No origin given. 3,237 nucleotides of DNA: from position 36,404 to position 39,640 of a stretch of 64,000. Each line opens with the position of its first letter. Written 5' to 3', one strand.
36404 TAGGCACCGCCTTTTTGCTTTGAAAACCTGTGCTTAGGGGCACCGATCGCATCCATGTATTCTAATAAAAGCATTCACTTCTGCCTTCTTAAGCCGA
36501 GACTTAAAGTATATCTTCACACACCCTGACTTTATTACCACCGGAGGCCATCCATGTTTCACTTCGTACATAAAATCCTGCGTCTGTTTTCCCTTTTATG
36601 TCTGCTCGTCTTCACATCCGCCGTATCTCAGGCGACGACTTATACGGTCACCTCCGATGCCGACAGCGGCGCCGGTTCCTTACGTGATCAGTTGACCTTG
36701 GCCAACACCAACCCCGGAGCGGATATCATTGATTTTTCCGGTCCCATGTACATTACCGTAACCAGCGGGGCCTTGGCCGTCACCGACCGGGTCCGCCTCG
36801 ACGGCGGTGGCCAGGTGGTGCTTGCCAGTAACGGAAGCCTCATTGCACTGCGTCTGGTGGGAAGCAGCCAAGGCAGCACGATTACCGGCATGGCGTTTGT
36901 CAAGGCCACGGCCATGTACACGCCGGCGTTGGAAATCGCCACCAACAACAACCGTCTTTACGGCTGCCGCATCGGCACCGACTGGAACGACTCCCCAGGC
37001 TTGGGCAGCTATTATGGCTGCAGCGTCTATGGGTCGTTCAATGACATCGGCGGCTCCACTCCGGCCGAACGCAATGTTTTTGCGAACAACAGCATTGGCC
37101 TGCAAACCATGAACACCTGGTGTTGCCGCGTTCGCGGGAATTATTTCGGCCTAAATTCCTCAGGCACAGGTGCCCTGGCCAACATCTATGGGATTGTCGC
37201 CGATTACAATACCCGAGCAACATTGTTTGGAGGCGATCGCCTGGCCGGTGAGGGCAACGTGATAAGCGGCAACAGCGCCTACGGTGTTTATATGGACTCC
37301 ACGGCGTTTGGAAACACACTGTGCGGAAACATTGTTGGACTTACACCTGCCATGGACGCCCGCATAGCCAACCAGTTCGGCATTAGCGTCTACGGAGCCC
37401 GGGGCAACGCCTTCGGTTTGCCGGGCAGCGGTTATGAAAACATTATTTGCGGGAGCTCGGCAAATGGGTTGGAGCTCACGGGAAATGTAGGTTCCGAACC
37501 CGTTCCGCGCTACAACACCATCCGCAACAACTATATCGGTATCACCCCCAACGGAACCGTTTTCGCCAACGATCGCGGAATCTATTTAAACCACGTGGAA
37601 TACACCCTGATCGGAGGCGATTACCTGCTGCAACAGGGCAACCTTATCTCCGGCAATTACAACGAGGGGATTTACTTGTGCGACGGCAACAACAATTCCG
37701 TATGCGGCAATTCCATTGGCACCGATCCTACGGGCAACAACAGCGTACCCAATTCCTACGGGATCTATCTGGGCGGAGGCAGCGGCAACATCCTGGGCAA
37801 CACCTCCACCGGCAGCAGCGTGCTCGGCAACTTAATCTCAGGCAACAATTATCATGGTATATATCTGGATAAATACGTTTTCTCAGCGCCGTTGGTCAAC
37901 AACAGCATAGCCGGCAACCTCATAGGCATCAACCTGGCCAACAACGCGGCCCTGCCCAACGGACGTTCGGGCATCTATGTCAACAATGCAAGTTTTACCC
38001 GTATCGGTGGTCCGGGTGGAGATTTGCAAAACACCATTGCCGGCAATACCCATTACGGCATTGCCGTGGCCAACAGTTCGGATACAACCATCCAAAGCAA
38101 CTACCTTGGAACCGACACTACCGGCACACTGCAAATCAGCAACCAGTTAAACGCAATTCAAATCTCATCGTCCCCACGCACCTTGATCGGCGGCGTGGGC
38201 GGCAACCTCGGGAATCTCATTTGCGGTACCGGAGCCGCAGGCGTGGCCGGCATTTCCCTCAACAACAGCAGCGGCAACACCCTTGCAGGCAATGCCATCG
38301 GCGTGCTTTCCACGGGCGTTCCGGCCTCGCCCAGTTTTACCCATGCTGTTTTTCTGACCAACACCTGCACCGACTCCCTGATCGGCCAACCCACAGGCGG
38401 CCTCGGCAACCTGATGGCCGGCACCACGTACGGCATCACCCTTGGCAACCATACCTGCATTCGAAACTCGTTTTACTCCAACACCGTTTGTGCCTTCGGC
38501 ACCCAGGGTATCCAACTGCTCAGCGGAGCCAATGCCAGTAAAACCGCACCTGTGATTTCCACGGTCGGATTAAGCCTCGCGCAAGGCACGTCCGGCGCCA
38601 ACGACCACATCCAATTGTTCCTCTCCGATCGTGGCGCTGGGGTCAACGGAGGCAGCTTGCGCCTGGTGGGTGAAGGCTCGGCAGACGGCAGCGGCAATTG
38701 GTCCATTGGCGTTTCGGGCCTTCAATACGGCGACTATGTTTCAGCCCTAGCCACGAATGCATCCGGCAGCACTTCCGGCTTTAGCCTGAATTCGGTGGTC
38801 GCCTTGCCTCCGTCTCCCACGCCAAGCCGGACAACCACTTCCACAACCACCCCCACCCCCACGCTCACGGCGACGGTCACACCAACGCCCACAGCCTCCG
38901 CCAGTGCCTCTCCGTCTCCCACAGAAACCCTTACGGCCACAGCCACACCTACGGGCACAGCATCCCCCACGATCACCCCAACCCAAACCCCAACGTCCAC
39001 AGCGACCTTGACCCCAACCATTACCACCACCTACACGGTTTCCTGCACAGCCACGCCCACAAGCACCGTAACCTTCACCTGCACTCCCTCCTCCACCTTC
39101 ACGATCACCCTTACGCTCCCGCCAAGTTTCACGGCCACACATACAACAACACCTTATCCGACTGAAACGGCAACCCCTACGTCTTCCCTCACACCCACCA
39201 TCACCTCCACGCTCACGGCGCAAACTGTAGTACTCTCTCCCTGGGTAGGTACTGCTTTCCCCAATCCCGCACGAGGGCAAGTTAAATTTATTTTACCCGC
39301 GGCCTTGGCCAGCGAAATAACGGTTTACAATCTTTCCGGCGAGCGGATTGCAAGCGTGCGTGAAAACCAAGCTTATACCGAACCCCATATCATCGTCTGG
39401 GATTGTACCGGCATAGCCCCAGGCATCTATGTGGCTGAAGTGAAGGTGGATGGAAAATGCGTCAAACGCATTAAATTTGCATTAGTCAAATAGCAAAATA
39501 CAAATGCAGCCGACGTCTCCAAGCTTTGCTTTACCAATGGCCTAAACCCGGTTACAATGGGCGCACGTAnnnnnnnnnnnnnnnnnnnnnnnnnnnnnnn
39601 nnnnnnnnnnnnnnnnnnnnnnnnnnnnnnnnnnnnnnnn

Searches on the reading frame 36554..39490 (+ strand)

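Call 12: search_protein_families(library=ncbifam, proteins=[window:36554-39490:+])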
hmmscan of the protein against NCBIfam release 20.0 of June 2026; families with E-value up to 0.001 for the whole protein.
window:36554-39490:+ (979 aa): 2 families
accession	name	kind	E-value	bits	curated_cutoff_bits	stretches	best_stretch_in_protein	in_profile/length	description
TIGR04183.1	Por_Secre_tail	domain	2e-07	30.9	23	1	902-975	2-69/72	T9SS type A sorting domain-containing protein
NF052323.1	T9SSA_dep_M6i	equivalog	0.00044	18.3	600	1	902-978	961-1042/1043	T9SS-dependent M6-like inactivated metalloprotease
